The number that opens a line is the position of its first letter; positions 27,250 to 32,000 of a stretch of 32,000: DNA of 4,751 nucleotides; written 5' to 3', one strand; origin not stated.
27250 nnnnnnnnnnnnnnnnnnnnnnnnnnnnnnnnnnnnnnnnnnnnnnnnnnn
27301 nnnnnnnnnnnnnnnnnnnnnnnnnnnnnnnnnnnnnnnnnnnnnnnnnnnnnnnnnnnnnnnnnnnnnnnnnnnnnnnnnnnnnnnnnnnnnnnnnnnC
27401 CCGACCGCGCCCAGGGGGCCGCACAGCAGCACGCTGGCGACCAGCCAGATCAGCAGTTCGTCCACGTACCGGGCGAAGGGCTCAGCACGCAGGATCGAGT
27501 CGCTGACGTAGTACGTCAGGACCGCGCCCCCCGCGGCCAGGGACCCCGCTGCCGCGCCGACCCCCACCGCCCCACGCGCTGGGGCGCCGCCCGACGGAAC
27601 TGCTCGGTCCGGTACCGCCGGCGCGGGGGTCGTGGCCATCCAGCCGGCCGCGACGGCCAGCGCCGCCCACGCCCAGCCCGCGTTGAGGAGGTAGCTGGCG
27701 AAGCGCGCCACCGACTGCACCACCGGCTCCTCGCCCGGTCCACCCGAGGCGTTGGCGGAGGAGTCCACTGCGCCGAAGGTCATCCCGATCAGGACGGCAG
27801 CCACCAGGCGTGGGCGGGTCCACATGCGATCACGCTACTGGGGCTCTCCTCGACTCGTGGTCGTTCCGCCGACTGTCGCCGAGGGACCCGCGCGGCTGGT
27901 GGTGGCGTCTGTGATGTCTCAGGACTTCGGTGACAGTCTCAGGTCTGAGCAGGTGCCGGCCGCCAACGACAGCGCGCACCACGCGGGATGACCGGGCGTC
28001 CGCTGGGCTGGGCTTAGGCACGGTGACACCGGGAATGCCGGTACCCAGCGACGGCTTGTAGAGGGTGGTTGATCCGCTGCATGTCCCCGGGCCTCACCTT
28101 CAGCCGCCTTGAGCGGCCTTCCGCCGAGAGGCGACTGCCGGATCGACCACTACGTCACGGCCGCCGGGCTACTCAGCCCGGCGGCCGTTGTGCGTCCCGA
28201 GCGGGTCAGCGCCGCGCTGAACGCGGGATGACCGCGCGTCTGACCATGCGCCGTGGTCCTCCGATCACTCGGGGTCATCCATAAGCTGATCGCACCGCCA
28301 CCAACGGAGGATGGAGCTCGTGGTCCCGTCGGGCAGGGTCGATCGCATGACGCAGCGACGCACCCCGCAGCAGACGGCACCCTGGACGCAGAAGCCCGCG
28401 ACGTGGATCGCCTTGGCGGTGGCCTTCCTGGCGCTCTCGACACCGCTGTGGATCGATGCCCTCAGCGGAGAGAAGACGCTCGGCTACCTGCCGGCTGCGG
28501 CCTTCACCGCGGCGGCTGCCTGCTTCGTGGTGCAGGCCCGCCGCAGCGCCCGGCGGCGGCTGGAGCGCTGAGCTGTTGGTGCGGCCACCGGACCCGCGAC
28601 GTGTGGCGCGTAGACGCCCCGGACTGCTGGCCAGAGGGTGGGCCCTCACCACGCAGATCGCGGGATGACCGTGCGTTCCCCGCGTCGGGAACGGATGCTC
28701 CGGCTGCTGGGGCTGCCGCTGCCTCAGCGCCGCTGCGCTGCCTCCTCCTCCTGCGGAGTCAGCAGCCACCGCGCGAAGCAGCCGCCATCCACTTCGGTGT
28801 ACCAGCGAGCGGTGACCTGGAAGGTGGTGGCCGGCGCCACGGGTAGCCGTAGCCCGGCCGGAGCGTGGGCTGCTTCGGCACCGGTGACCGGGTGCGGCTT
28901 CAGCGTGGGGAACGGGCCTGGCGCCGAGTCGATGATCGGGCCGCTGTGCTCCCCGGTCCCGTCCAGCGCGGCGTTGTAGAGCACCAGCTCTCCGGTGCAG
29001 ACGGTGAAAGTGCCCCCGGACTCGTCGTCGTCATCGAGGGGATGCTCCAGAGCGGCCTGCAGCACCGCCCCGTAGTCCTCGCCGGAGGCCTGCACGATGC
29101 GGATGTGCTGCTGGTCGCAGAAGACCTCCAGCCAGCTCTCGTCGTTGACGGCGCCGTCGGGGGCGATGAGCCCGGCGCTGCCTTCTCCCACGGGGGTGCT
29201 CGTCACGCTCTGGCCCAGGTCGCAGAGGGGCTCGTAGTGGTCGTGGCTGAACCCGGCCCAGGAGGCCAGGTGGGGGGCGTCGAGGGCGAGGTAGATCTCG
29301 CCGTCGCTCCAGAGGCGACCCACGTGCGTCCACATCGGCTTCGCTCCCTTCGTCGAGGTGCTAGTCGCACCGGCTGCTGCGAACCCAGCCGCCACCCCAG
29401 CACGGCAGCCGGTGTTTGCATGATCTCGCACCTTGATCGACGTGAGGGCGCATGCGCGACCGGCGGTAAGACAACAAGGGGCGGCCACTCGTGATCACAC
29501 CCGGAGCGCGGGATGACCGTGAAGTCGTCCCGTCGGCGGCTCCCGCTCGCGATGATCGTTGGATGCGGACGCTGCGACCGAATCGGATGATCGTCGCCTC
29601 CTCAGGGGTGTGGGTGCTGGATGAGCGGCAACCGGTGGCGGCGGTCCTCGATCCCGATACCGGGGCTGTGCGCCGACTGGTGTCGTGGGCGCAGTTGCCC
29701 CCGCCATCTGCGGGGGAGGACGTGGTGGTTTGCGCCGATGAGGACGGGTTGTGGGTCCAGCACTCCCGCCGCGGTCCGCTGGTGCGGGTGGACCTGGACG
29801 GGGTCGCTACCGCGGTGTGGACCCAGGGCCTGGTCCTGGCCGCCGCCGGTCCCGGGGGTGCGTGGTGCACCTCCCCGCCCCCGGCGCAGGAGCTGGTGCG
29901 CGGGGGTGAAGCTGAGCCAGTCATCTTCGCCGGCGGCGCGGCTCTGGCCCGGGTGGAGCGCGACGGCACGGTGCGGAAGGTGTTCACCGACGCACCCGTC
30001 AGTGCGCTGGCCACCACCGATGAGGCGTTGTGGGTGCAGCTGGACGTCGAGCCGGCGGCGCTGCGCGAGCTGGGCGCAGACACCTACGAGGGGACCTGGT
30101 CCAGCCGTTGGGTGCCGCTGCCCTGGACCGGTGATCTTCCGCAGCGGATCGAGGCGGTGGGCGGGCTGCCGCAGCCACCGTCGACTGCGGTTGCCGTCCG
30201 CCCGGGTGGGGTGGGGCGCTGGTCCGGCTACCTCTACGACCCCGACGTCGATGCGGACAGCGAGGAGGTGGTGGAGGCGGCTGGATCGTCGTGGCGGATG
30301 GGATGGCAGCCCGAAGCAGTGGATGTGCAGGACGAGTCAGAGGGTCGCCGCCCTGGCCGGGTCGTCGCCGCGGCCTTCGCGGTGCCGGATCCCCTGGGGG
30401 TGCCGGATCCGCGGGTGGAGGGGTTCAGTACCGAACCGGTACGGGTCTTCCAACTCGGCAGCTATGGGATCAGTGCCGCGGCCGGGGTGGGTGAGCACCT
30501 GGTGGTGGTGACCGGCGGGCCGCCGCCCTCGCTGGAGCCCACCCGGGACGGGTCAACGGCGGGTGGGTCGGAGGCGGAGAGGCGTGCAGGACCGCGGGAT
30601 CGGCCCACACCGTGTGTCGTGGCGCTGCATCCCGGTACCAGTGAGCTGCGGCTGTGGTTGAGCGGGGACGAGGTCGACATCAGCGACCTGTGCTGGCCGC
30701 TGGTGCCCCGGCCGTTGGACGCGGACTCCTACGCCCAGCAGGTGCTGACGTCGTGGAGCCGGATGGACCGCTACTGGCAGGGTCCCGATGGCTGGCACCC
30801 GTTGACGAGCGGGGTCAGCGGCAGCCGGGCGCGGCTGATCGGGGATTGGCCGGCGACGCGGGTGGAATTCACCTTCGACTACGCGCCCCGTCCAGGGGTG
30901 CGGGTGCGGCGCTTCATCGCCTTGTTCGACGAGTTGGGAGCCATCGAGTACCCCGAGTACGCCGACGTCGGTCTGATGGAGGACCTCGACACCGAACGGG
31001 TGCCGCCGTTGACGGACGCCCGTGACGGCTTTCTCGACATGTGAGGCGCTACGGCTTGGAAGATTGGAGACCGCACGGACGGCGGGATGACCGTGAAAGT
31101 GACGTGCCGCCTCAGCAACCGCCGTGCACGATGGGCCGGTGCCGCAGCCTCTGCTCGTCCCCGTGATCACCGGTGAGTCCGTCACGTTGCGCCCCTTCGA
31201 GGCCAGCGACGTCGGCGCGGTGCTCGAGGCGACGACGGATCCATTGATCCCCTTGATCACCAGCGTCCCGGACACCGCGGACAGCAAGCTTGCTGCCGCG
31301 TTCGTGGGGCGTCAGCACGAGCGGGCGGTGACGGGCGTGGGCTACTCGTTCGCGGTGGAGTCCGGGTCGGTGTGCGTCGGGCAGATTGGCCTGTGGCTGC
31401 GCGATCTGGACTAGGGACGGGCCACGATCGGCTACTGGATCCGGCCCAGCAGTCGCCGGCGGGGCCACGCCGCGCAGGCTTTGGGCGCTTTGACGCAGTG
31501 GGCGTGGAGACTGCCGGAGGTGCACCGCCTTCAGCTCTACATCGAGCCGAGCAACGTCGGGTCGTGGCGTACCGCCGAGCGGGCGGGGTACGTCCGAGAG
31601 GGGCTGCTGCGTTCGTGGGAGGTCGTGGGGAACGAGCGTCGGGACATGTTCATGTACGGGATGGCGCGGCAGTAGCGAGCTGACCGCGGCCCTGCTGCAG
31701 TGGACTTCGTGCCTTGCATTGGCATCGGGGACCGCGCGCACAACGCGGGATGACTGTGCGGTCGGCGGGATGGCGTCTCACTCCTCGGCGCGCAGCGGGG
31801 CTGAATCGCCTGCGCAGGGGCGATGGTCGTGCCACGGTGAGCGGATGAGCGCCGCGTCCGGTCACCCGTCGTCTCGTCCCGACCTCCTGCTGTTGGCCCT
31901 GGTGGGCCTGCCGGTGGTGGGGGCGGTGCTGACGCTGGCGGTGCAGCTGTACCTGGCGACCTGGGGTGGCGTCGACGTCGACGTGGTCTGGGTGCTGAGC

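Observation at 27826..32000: Repeat-punctuated single-gene cassette array in a lower-GC island (top candidate for an undescribed system)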

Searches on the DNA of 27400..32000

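Call 8: search_rna_families(source=window, start=27400, end=32000, threshold=evalue, max_evalue=10)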
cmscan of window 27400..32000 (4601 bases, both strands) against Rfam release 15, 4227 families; matches with E-value up to 10: 3.
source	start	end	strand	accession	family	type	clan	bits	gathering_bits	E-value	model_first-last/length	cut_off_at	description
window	30269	30301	+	RF00523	Prion_pknot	Cis-reg;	-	19.9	39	2.7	1-40/40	no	Prion pseudoknot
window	30555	30609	+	RF01022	mir-611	Gene; miRNA;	-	18.9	90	1.9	1-65/65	no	mir-611 microRNA precursor family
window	30893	30923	-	RF01151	snoU82P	Gene; snRNA; snoRNA; CD-box;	-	13.1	42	7.1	1-55/55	no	Small nucleolar RNA U82P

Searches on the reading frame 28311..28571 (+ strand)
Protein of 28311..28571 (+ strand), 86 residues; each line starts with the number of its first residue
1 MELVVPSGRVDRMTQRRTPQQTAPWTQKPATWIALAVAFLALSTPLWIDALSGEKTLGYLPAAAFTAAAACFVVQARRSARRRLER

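Call 14: search_protein_families(library=pfam, proteins=[window:28311-28571:+], max_evalue=0.1)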
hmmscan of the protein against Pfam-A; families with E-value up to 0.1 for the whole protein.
window:28311-28571:+ (86 aa): 1 family
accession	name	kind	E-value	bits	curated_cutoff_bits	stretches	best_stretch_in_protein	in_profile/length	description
PF05360.19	YiaAB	-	0.072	13.8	26.6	0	30-75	4-48/53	yiaA/B two helix domain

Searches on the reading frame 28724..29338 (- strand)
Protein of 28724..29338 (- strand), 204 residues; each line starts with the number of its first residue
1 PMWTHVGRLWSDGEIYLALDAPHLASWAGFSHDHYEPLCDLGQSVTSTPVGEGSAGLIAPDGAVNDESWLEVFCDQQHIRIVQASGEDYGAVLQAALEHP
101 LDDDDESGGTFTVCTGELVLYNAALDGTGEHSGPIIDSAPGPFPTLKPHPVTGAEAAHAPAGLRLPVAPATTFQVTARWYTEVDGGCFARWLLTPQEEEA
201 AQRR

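Call 14: search_protein_families(library=pfam, proteins=[window:28724-29338:-], max_evalue=0.1)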
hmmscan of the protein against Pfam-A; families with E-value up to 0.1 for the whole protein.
window:28724-29338:- (204 aa): 0 families

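Call 15: find_encoding_contigs(protein=window:28724-29338:-, flank=10000, max_places=10)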
Protein window:28724-29338:- (204 aa): no gene with exactly this product is on record in the collection.

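Call 85: find_homologous_proteins(query=window:28724-29338:-, max_evalue=0.001)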
Query window:28724-29338:- (204 aa): 16 proteins with E <= 0.001 among 436 candidates.
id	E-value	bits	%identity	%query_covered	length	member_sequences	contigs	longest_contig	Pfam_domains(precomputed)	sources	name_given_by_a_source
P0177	2.5e-124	432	94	100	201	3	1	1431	-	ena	-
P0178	2.1e-45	174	45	96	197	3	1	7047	-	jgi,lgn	jgi:hypothetical protein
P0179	2.0e-41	161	47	95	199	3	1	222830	-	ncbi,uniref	ncbi:hypothetical protein [Micromonospora coxensis]|uniref:hypothetical protein n=1 Tax=Micromonospo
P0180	1.1e-40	158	49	94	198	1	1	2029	-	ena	-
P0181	8.0e-40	155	45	95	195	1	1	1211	-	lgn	-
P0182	8.3e-40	155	42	95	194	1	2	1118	-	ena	-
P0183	8.4e-40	155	42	97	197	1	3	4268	-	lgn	-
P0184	1.1e-39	155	45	94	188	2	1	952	-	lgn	-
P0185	3.6e-38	150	44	95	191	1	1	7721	-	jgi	jgi:hypothetical protein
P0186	3.0e-37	147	43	97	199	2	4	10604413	-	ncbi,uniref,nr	ncbi:hypothetical protein [Dactylosporangium matsuzakiense]|uniref:hypothetical protein n=1 Tax=Dact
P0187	2.2e-36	144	46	96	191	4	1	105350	-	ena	-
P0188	1.7e-35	141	42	95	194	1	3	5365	-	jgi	jgi:hypothetical protein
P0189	5.7e-35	140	43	96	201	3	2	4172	-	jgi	jgi:hypothetical protein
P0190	1.1e-34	139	44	95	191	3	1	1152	-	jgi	jgi:hypothetical protein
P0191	6.6e-34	136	42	95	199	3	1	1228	-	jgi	jgi:hypothetical protein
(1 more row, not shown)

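Call 87: search_protein_families(library=pfam, alignment_id=A3, max_evalue=1)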
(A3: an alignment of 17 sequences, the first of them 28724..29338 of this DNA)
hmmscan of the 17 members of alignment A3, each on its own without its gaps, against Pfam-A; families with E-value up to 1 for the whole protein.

A. member 1, window:28724-29338:- (204 aa): 1 family
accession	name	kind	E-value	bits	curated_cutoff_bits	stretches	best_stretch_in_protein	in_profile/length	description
PF08105.16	Antimicrobial10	-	0.11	13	25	1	116-149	14-47/50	Metchnikowin family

B. families by the number of members that match (of 17 scanned): 7 families
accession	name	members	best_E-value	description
PF15589.11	Imm21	2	0.0093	Immunity protein 21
PF08105.16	Antimicrobial10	2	0.11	Metchnikowin family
PF02625.21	XdhC_CoxI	2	0.15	XdhC and CoxI family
PF09547.16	SpoIVA_ATPase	1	0.016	Stage IV sporulation protein A, ATPase domain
PF24381.1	DUF7537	1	0.05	Family of unknown function (DUF7537)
PF10946.13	DUF2625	1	0.16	Protein of unknown function DUF2625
PF20514.4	ROXA-like_wH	1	0.21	ROXA-like winged helix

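Call 91: predict_structure(alignment_id=A3)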
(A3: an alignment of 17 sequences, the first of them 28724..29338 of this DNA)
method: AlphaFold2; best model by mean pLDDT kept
length: 204 residues; sequences in the alignment: 17
mean_pLDDT: 87.6   pTM: 0.88
mean pLDDT of the five models: 87.6, 85.7, 84.2, 83.6, 81.4
residues with pLDDT >= 90: 119; 70-90: 68; 50-70: 12; < 50: 5
segments of 3 or more residues with pLDDT < 50: 200-204
pLDDT, mean of each block of 10 residues (from residue 1): 92 89 86 77 85 89 76 96 94 96 92 97 76 88 90 80 95 95 94 84 43
secondary structure, 60 per line:
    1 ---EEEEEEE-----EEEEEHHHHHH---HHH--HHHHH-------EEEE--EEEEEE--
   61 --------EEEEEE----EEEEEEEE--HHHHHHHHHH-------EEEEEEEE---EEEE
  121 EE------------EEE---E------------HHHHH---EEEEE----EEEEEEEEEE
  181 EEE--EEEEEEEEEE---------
elements in order: E4-10 E16-20 H21-26 H35-39 E47-50 E53-58 E69-74 E79-86 H89-98 E106-113 E117-122 E135-137 H154-158 E162-166 E171-183 E186-195

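Call 93: fold_search(model_id=the predicted structure, library=pdb)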
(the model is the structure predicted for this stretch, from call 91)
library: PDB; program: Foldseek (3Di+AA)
matches with E <= 10: 765; with E <= 0.001: 0
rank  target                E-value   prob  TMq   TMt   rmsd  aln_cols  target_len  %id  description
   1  7sof_A                1.2e-02  0.08  0.14  0.12  16.1       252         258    9  SARS-CoV-2 S NTD B.1.617.1 kappa variant S2X303 Local Refinement (released 2021-11-17)
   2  7tey_C                1.6e-02  0.11  0.14  0.05  16.7       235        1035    9  Cryo-EM structure of SARS-CoV-2 Delta (B.1.617.2) spike protein (released 2022-03-16)
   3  7my2_E                1.9e-02  0.08  0.13  0.05  17.0       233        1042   10  CryoEM structure of neutralizing nanobody Nb30 in complex with SARS-CoV2 spike (released 2021-06-16)
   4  7thk_C                2.4e-02  0.09  0.15  0.05  15.6       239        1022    9  Cryo-EM structure of prefusion SARS-CoV-2 spike omicron B.1.1.529 variant (released 2022-03-02)
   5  7tf0_A                2.8e-02  0.08  0.14  0.06  16.1       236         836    9  Cryo-EM structure of SARS-CoV-2 Kappa (B.1.617.1) spike protein in complex with human ACE2 (released 2022-03-30)
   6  7v23_B                3.1e-02  0.06  0.13  0.05  16.4       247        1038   10  CryoEM structure of del68-76/del679-688 prefusion-stabilized spike in complex with the Fab of N12-9 (released 2022-08-10)
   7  7oan_A                3.3e-02  0.07  0.13  0.05  16.7       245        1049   11  Nanobody C5 bound to Spike (released 2021-08-11)
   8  7v7r_C                3.7e-02  0.06  0.12  0.04  17.5       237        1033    8  Cryo-EM structure of SARS-CoV-2 S-Delta variant (B.1.617.2), one RBD-up conformation 4 (released 2021-10-06)
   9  7v23_A                4.1e-02  0.06  0.13  0.05  16.2       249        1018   10  CryoEM structure of del68-76/del679-688 prefusion-stabilized spike in complex with the Fab of N12-9 (released 2022-08-10)
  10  8dli_C                4.3e-02  0.06  0.13  0.05  16.7       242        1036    9  Cryo-EM structure of SARS-CoV-2 Alpha (B.1.1.7) spike protein (released 2022-08-31)
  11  7ws5_B                4.3e-02  0.05  0.12  0.04  16.6       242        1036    8  Structures of Omicron Spike complexes illuminate broad-spectrum neutralizing antibody development (released 2022-06-01)
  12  8bgg_B                5.1e-02  0.08  0.16  0.14  16.6       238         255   11  Cryo-EM structure of SARS-CoV-2 spike (Omicron BA.1 variant) in complex with nanobody W25 (map 5, focus refinement on  (released 2023-03-08)
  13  9w76_A                5.1e-02  0.07  0.16  0.05  16.0       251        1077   10  sarbecovirus Rc-o319 S-trimer in a locked-2 conformation (released 2025-10-29)
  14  7sxx_A                5.4e-02  0.08  0.14  0.06  16.6       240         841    9  Cryo-EM structure of the SARS-CoV-2 D614G mutant spike protein ectodomain bound to human ACE2 ectodomain (global refin (released 2021-12-29)
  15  7jw0_A                5.4e-02  0.06  0.12  0.04  16.7       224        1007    8  SARS-CoV-2 spike in complex with the S304 neutralizing antibody Fab fragment (released 2020-10-14)
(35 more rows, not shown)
